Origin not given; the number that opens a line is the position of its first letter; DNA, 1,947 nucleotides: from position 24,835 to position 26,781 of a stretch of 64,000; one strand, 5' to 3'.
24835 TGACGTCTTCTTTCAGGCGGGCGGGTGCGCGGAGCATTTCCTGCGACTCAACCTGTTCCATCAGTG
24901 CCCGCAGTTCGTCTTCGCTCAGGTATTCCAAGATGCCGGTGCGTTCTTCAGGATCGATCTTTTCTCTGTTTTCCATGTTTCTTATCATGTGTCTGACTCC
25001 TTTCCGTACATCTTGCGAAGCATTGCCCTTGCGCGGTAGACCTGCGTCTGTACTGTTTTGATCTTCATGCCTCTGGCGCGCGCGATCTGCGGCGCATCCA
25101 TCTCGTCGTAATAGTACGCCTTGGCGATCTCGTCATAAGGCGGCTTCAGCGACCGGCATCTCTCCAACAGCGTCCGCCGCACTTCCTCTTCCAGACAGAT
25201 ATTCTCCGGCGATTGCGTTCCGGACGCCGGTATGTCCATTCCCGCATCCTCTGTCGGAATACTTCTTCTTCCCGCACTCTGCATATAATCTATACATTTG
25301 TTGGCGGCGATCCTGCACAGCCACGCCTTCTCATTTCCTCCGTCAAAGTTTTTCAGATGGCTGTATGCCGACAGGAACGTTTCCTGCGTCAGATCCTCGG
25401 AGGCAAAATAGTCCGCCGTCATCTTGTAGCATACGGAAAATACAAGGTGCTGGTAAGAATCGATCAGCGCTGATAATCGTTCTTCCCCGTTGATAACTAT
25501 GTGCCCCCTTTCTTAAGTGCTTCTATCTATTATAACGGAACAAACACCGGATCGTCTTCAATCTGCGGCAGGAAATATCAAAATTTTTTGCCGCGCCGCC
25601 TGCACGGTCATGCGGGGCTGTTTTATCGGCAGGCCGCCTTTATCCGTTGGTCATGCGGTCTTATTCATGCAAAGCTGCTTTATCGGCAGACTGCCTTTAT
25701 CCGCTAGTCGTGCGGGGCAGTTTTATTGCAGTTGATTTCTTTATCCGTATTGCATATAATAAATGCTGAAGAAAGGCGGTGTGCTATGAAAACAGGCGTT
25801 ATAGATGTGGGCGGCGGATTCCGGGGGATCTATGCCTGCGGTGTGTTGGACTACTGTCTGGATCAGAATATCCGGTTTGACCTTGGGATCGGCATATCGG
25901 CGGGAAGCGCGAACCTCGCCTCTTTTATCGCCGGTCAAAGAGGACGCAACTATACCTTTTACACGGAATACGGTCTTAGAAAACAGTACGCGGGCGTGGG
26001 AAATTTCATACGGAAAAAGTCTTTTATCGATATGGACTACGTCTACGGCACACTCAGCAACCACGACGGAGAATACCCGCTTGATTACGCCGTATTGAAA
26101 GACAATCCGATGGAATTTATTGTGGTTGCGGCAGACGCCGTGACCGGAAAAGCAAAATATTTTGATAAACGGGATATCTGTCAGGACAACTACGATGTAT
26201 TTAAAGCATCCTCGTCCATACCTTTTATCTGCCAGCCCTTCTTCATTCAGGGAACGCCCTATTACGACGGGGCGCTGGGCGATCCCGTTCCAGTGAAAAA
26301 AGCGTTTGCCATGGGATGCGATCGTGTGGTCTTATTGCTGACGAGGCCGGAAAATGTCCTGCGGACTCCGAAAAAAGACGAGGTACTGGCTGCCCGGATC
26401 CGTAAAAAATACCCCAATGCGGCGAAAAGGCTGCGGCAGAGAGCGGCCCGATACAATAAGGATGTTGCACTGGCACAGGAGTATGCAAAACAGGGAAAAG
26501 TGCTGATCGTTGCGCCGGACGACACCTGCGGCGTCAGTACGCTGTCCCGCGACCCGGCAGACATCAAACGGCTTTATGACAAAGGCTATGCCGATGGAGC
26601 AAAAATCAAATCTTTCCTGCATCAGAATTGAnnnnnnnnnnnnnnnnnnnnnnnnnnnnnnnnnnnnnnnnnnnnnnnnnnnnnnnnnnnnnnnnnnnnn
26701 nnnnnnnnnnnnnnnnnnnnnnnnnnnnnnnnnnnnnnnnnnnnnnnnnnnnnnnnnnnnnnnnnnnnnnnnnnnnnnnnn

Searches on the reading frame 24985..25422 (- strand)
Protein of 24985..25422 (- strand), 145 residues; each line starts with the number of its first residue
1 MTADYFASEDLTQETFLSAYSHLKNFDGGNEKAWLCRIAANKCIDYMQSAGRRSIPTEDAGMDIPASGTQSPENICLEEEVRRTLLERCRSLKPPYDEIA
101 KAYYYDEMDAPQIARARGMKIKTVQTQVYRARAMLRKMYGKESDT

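Call 7: search_protein_families(library=pfam, proteins=[window:24985-25422:-], max_evalue=0.01)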
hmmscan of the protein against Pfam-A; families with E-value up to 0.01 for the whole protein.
window:24985-25422:- (145 aa): 2 families
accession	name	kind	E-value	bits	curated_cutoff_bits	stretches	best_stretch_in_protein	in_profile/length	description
PF04542.20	Sigma70_r2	-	8.2e-12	45.2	24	1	2-52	17-70/71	Sigma-70 region 2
PF08281.18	Sigma70_r4_2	-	1.5e-06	28.2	25.7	1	86-135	5-54/54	Sigma-70, region 4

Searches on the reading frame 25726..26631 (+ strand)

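Call 7: search_protein_families(library=pfam, proteins=[window:25726-26631:+], max_evalue=0.01)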
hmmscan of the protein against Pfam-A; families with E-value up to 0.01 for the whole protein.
window:25726-26631:+ (301 aa): 2 families
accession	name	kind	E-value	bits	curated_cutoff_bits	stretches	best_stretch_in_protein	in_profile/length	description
PF01734.28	Patatin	-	2.4e-18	67.5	27.7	1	29-193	5-190/191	Patatin-like phospholipase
PF19890.4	DUF6363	-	1.5e-12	47.6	26.4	1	229-293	1-65/75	Domain of unknown function (DUF6363)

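Call 8: search_protein_families(library=ncbifam, proteins=[window:25726-26631:+], max_evalue=0.01)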
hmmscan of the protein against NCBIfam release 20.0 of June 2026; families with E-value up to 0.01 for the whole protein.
window:25726-26631:+ (301 aa): 2 families
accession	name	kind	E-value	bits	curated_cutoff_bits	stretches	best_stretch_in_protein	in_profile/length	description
NF007623.0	PRK10279.1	equivalog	1.9e-07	30.5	272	1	30-213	13-187/301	patatin-like phospholipase RssA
NF043045.1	T4SS_VpdC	equivalog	0.0016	16.5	1000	1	130-191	442-504/880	Dot/Icm T4SS effector VpdC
